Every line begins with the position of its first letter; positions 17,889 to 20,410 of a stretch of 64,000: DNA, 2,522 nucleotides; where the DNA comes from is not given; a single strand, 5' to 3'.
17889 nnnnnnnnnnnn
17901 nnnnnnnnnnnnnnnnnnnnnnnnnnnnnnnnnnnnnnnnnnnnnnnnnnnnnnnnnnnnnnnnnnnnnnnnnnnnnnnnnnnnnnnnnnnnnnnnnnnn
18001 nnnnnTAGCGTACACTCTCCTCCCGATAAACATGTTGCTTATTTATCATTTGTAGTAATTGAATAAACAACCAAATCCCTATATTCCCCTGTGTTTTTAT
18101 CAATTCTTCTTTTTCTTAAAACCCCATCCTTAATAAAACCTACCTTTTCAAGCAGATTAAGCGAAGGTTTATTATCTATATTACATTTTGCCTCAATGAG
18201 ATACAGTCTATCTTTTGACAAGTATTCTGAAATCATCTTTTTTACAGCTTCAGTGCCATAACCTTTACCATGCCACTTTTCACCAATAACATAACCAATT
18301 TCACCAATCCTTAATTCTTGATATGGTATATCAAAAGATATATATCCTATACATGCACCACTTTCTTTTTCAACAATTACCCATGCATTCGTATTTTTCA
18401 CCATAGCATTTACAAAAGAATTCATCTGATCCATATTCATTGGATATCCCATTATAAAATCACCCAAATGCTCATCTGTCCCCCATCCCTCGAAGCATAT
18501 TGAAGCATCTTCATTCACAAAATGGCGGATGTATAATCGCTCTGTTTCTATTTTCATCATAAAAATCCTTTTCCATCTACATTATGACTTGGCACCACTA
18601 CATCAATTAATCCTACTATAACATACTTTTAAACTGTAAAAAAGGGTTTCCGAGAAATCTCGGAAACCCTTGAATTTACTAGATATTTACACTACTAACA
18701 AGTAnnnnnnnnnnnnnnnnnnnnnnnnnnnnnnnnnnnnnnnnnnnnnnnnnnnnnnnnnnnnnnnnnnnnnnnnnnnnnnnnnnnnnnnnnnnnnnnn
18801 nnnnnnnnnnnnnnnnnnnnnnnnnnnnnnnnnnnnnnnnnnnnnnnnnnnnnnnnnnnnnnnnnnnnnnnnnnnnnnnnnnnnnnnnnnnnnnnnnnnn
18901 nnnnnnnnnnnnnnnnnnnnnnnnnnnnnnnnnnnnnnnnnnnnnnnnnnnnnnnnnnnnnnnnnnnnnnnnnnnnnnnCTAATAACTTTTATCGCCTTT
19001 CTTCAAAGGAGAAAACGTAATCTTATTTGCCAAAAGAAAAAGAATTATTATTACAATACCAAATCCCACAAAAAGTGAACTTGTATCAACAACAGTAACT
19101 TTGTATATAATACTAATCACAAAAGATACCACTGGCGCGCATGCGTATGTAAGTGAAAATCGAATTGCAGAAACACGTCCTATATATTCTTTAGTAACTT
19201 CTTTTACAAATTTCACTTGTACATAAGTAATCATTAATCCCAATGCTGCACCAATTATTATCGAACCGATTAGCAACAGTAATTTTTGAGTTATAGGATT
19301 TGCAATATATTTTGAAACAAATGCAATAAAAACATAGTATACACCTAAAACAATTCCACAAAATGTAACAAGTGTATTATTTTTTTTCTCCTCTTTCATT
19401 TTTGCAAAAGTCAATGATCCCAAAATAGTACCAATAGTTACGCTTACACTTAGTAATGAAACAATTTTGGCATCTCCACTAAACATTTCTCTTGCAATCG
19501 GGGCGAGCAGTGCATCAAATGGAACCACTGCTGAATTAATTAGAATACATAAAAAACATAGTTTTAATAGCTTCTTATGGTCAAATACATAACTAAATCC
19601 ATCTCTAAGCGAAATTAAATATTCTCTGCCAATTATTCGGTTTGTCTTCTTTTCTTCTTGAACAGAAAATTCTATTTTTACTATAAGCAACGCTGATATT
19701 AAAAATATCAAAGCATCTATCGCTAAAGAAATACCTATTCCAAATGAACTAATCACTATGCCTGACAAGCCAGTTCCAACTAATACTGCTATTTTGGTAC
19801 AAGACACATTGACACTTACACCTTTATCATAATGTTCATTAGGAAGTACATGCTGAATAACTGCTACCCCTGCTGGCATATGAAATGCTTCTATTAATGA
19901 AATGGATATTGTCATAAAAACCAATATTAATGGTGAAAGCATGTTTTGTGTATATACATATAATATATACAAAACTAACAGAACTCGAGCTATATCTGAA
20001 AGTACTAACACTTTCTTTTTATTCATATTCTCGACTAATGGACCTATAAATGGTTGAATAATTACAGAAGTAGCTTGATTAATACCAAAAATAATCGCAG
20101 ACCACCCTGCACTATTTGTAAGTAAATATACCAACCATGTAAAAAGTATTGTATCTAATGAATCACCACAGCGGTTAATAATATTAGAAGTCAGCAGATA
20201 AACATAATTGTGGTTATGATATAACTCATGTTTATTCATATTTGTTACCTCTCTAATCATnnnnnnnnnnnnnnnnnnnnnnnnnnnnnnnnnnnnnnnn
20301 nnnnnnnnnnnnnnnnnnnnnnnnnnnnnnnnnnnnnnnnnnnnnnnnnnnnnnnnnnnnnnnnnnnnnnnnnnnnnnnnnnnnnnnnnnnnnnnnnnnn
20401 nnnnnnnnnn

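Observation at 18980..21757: Candidate novel RiPP operon: Cys-free 35-aa precursor, radical-SAM/SPASM maturase, MFS exporter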

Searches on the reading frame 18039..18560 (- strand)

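Call 47: search_protein_families(library=pfam, proteins=[window:18039-18560:-], max_evalue=0.05)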
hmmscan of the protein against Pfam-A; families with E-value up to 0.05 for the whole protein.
window:18039-18560:- (173 aa): 8 families
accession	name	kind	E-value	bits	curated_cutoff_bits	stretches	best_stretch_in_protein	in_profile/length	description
PF13302.13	Acetyltransf_3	-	7e-24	85.5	25.4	1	8-142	1-137/138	Acetyltransferase (GNAT) domain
PF00583.31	Acetyltransf_1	-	7e-13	49.3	20.7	1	54-142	29-116/116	Acetyltransferase (GNAT) family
PF08445.16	FR47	-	4.2e-05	23.9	22.1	1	85-145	21-80/86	FR47-like protein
PF13508.13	Acetyltransf_7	-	0.00031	21.5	27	1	59-143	5-83/84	Acetyltransferase (GNAT) domain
PF13420.13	Acetyltransf_4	-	0.0005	20.6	24.3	1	63-156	53-148/155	Acetyltransferase (GNAT) domain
PF13523.12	Acetyltransf_8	-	0.00085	19.4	27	1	24-146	10-141/145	Acetyltransferase (GNAT) domain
PF13673.13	Acetyltransf_10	-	0.0064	16.9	23.6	1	52-147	24-112/128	Acetyltransferase (GNAT) domain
PF12746.13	GNAT_acetyltran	-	0.042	13.9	26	0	94-145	190-237/243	GNAT acetyltransferase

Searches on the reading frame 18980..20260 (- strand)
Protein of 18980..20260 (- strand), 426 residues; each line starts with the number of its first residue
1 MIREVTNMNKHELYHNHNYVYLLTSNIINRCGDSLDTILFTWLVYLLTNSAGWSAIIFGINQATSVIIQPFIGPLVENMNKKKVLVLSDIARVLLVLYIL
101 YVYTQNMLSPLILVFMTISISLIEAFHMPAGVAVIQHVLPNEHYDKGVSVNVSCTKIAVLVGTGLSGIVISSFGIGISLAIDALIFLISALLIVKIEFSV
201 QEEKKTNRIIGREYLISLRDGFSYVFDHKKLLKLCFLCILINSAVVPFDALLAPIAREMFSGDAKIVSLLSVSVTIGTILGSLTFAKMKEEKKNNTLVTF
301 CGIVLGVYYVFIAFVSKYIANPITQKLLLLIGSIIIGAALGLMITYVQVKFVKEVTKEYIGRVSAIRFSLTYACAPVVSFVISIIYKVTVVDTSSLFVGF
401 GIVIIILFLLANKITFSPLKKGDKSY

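Call 5: search_protein_families(library=ncbifam, proteins=[window:18980-20260:-], max_evalue=0.1)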
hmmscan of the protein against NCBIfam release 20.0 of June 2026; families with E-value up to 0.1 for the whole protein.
window:18980-20260:- (426 aa): 10 families
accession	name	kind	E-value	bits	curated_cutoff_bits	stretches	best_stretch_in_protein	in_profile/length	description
TIGR00900.1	2A0121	subfamily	8.5e-49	166.8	319.6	1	19-377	1-351/364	H+ Antiporter protein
NF052575.1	MFS_efflux_Tap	equivalog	5.6e-18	65.1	625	1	21-405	8-385/401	multidrug efflux MFS transporter Tap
NF000245.1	macrolide_MefA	exception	2.4e-15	56.5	675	1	38-415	27-397/405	macrolide efflux MFS transporter Mef(A)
NF007792.0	PRK10489.1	equivalog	1.1e-14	54.3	324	1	44-412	44-398/419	enterobactin transporter EntS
NF012178.0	tet_MFS_V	exception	4.9e-14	52.3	640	1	71-411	61-394/409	tetracycline efflux MFS transporter Tet(V)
NF000246.1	macrolide_MefC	exception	3.1e-09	36.4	870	1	66-406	57-387/407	macrolide efflux MFS transporter Mef(C)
TIGR00880.1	2_A_01_02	superfamily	1.9e-07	31.3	131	1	65-194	11-135/141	multidrug resistance protein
NF006386.0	PRK08633.1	equivalog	2.2e-07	29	1221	1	28-410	17-405/1147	acyl-[ACP]--phospholipid O-acyltransferase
NF000154.1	macrolide_MefEN2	exception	2.3e-06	27.2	800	1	64-415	53-392/401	macrolide efflux MFS transporter Mef(En2)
NF005291.0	PRK06814.1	equivalog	0.00011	20.3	1349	1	15-326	9-322/1140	acyl-[ACP]--phospholipid O-acyltransferase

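Call 6: search_protein_families(library=pfam, proteins=[window:18980-20260:-], max_evalue=0.1)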
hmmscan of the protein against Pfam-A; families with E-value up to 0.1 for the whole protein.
window:18980-20260:- (426 aa): 3 families
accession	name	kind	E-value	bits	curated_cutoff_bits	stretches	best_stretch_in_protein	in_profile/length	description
PF07690.21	MFS_1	-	8.2e-27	94.5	33.4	1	49-372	25-340/347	Major Facilitator Superfamily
PF05977.19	MFS_3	-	6e-19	68.3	27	1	19-349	12-334/524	Transmembrane secretion effector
PF12832.13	MFS_1_like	-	0.0093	15.5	25.2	1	54-374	36-353/373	MFS_1 like family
